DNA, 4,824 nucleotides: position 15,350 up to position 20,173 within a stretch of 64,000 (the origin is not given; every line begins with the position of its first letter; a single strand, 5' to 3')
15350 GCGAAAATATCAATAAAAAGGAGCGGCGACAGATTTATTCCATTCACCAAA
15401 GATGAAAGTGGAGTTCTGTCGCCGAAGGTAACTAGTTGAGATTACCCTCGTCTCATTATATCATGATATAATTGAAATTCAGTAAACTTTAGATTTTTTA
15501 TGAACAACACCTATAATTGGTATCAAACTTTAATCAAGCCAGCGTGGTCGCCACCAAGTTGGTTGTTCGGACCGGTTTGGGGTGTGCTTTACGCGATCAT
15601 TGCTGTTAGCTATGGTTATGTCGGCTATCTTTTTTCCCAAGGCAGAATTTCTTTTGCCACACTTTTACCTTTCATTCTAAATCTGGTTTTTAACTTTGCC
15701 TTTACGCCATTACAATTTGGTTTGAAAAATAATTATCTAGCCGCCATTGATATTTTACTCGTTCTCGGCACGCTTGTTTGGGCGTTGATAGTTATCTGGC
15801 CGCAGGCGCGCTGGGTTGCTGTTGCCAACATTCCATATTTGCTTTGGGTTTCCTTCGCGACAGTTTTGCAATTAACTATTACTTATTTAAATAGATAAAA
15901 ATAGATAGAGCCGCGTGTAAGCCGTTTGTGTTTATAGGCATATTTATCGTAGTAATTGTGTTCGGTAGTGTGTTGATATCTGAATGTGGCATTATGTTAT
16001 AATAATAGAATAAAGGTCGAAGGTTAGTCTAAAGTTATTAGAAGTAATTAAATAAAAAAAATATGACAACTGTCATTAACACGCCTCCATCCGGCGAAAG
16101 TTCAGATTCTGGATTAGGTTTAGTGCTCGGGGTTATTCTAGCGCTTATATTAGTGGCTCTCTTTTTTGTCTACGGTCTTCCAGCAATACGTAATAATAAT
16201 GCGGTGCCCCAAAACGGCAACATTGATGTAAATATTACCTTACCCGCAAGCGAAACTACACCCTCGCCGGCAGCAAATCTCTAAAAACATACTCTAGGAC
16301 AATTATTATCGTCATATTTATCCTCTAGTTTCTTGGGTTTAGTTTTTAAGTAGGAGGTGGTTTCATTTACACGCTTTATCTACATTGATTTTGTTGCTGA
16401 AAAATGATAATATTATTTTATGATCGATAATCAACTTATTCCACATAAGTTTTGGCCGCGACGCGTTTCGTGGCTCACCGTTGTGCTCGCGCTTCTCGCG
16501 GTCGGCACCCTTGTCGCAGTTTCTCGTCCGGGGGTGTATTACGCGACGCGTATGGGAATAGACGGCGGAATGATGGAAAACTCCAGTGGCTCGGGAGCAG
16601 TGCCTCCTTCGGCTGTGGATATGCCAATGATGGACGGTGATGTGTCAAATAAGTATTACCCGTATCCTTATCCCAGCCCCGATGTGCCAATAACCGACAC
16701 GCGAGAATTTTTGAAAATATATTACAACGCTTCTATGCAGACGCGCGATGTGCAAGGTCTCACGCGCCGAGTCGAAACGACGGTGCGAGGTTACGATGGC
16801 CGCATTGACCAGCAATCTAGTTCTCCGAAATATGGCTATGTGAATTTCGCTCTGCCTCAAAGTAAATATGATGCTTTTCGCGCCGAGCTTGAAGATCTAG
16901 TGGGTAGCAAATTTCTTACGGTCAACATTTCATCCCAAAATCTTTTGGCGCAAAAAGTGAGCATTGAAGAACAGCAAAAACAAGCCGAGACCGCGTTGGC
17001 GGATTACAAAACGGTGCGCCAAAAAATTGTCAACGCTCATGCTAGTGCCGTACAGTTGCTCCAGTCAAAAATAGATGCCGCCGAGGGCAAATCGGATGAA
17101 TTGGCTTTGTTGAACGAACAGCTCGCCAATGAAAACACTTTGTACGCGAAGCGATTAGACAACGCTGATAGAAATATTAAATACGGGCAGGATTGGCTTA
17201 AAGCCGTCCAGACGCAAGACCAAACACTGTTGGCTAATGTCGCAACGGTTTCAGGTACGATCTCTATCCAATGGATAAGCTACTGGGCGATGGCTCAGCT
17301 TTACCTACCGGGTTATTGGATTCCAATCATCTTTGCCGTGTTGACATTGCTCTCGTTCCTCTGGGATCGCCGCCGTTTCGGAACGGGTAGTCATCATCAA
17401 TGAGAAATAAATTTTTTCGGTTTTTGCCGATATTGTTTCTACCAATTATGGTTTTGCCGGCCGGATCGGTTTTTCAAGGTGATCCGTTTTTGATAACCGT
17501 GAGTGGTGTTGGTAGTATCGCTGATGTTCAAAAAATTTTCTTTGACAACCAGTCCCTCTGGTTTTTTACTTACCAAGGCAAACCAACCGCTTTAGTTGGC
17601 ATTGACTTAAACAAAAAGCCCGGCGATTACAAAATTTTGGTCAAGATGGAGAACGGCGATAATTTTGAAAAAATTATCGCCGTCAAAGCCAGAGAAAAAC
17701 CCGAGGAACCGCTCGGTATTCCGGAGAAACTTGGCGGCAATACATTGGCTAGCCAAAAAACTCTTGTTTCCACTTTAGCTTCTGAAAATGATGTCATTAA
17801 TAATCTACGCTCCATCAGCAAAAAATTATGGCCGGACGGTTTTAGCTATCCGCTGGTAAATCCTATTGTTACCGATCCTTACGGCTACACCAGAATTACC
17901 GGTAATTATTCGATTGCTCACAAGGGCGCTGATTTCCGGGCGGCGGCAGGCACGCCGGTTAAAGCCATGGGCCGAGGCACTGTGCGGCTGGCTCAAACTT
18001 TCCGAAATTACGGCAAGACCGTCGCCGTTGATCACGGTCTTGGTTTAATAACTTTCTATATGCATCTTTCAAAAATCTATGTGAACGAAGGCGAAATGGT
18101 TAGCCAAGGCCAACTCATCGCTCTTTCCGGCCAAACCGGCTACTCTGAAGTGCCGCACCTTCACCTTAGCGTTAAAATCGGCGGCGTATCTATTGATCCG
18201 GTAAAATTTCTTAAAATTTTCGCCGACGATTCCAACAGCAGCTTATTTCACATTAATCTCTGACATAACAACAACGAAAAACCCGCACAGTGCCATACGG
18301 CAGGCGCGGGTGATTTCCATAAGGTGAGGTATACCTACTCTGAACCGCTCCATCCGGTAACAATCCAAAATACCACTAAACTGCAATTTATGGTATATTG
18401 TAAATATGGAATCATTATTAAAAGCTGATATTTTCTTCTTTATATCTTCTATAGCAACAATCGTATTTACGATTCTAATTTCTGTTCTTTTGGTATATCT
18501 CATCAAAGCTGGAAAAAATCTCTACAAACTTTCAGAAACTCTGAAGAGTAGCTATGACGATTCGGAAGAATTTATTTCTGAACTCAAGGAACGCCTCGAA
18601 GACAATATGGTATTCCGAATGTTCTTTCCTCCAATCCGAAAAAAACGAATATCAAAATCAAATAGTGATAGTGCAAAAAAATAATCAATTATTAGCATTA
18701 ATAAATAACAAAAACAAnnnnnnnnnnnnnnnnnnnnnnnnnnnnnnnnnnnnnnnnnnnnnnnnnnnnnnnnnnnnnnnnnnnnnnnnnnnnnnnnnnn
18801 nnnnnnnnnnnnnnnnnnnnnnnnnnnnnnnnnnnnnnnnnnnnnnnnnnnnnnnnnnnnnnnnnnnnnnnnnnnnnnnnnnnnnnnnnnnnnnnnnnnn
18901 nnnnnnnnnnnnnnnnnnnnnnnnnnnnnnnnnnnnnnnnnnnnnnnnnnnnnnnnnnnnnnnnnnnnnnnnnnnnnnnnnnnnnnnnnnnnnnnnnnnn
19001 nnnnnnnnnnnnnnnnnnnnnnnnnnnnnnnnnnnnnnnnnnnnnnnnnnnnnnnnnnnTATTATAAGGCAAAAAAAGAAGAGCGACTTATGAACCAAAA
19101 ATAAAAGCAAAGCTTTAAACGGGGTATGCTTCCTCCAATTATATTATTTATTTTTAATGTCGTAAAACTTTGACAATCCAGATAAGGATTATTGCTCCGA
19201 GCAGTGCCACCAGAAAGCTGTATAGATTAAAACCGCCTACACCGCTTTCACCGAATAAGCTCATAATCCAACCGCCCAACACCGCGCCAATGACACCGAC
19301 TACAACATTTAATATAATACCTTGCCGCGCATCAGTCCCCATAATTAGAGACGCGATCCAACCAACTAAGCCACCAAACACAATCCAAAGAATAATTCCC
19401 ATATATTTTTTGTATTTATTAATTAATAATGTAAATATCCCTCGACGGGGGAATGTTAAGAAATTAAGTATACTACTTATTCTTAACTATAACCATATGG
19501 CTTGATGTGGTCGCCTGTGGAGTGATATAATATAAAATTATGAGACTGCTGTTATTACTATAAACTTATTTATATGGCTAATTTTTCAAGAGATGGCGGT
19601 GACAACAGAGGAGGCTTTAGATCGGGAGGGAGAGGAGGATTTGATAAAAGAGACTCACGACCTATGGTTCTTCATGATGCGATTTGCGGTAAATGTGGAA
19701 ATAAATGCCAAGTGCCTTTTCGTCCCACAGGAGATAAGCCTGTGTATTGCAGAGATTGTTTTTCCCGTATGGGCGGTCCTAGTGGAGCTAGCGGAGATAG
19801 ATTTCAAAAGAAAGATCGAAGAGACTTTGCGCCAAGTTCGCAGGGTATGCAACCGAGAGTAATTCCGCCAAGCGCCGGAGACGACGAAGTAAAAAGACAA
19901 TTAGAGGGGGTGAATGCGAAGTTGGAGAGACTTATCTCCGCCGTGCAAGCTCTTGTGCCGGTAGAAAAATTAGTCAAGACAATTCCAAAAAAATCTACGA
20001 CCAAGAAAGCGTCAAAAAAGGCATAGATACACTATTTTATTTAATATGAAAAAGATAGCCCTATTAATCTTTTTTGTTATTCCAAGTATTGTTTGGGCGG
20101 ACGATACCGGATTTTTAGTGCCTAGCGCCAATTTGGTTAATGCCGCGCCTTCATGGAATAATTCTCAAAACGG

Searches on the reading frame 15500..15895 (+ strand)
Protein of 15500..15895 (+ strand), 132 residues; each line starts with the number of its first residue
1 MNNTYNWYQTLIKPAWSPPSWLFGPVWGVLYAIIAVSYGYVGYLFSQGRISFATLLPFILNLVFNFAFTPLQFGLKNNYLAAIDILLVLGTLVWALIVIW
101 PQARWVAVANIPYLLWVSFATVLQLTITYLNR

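Call 71: search_protein_families(library=pfam, proteins=[window:15500-15895:+], max_evalue=0.01)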
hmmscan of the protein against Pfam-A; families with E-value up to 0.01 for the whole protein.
window:15500-15895:+ (132 aa): 1 family
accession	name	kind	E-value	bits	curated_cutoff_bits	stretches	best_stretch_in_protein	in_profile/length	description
PF03073.20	TspO_MBR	-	1.7e-29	102.9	24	1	3-129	19-144/145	TspO/MBR family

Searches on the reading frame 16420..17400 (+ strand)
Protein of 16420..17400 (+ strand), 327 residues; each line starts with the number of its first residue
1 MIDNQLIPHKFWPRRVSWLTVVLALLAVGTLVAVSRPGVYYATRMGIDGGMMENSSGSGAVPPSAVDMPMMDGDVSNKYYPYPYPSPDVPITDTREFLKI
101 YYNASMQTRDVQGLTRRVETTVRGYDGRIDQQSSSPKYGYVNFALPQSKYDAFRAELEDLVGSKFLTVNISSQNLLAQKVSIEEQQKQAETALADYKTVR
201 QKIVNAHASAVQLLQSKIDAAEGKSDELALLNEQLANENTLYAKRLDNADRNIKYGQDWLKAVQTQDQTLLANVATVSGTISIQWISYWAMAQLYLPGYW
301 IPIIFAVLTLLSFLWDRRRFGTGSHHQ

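Call 69: search_protein_families(library=pfam, proteins=[window:16420-17400:+], max_evalue=0.0001)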
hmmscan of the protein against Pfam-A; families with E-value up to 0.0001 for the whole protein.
window:16420-17400:+ (327 aa): 1 family
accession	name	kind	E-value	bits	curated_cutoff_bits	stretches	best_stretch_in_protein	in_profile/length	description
PF14257.11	DUF4349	-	2.3e-07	30.8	27.7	1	103-198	8-106/213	Domain of unknown function (DUF4349)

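Call 71: search_protein_families(library=pfam, proteins=[window:16420-17400:+], max_evalue=0.01)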
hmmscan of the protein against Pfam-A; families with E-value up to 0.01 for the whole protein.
window:16420-17400:+ (327 aa): 1 family
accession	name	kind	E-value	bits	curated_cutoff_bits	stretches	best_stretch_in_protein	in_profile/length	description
PF14257.11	DUF4349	-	2.3e-07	30.8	27.7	1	103-198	8-106/213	Domain of unknown function (DUF4349)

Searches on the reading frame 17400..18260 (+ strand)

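Call 69: search_protein_families(library=pfam, proteins=[window:17400-18260:+], max_evalue=0.0001)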
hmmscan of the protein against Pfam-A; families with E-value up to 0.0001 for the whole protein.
window:17400-18260:+ (287 aa): 1 family
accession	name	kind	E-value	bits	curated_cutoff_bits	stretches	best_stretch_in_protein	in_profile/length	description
PF01551.29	Peptidase_M23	-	2.6e-29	101.7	28.7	1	174-267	3-96/96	Peptidase family M23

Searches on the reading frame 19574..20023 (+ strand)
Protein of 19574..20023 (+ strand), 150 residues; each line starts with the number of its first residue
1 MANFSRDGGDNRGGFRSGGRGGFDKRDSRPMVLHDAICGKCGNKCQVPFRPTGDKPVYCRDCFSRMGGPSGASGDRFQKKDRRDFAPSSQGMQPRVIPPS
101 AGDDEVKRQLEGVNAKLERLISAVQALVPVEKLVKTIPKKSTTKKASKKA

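Call 71: search_protein_families(library=pfam, proteins=[window:19574-20023:+], max_evalue=0.01)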
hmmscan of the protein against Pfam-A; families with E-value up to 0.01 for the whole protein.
window:19574-20023:+ (150 aa): 1 family
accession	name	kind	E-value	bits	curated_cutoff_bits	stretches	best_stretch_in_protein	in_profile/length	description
PF23477.1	zf_Tbcl_2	-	6.9e-17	61.3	27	1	33-65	3-35/37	Probable treble clef zinc finger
